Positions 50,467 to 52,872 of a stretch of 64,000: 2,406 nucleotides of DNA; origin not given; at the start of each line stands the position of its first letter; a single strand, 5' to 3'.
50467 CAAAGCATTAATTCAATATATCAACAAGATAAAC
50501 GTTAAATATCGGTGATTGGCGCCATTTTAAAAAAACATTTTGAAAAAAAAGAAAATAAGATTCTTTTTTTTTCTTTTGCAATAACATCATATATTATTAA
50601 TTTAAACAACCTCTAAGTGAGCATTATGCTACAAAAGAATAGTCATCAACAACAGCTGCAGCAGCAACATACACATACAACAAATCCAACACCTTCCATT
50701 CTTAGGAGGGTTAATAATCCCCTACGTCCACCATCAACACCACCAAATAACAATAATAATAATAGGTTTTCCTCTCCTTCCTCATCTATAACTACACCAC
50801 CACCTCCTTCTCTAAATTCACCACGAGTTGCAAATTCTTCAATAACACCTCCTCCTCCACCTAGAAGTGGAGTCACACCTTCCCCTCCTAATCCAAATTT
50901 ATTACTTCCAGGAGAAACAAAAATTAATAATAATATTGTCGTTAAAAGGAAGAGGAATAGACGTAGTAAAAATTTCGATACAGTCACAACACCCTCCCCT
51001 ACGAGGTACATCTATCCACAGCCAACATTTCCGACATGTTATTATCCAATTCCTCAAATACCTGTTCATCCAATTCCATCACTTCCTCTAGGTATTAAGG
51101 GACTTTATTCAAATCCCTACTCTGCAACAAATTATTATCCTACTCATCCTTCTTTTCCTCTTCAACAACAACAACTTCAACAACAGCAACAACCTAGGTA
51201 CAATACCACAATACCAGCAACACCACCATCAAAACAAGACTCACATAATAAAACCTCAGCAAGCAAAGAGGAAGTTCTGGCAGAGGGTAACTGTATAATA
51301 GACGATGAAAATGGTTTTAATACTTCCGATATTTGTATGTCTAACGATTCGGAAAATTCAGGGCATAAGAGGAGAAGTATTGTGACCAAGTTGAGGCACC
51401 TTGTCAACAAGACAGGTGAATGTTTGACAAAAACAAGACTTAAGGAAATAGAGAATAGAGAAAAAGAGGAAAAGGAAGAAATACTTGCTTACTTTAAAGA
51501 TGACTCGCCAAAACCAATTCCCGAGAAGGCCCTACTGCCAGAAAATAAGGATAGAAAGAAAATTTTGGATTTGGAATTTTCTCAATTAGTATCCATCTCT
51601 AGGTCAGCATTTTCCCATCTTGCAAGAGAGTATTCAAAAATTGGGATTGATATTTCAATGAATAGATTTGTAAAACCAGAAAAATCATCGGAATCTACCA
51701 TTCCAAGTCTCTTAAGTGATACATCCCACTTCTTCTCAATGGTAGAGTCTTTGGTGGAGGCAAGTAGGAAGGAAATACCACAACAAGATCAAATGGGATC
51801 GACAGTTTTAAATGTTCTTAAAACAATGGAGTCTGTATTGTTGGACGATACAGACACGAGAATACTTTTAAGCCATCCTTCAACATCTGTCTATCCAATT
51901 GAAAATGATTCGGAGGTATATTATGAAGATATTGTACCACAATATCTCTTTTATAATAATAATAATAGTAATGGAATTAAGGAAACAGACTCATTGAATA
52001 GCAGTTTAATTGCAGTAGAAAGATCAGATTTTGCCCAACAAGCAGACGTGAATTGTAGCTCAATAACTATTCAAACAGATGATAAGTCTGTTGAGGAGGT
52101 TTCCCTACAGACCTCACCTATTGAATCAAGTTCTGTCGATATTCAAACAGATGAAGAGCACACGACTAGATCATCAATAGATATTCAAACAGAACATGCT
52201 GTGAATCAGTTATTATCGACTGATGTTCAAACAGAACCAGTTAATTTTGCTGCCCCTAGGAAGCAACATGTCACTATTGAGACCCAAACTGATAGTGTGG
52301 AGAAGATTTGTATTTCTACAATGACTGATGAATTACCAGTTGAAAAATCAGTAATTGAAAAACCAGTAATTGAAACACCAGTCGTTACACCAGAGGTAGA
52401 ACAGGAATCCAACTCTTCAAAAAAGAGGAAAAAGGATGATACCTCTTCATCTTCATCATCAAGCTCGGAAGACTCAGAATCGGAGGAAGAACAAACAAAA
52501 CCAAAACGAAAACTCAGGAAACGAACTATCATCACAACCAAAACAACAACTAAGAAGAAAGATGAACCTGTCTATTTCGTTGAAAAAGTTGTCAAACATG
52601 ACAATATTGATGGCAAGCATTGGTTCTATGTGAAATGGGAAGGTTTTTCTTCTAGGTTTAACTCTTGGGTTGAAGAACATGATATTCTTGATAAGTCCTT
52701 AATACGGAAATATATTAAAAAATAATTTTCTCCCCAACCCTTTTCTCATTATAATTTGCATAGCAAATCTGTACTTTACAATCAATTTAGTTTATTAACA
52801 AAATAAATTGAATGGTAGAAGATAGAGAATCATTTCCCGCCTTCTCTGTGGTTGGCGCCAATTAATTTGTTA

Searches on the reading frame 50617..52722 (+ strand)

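Call 30: search_protein_families(library=pfam, proteins=[window:50617-52722:+], max_evalue=0.001)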
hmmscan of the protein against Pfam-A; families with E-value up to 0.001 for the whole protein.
window:50617-52722:+ (702 aa): 1 family
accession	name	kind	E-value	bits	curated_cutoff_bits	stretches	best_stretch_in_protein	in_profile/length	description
PF00385.30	Chromo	-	3.4e-08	33.7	25.1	1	655-702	3-53/53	Chromo (CHRromatin Organisation MOdifier) domain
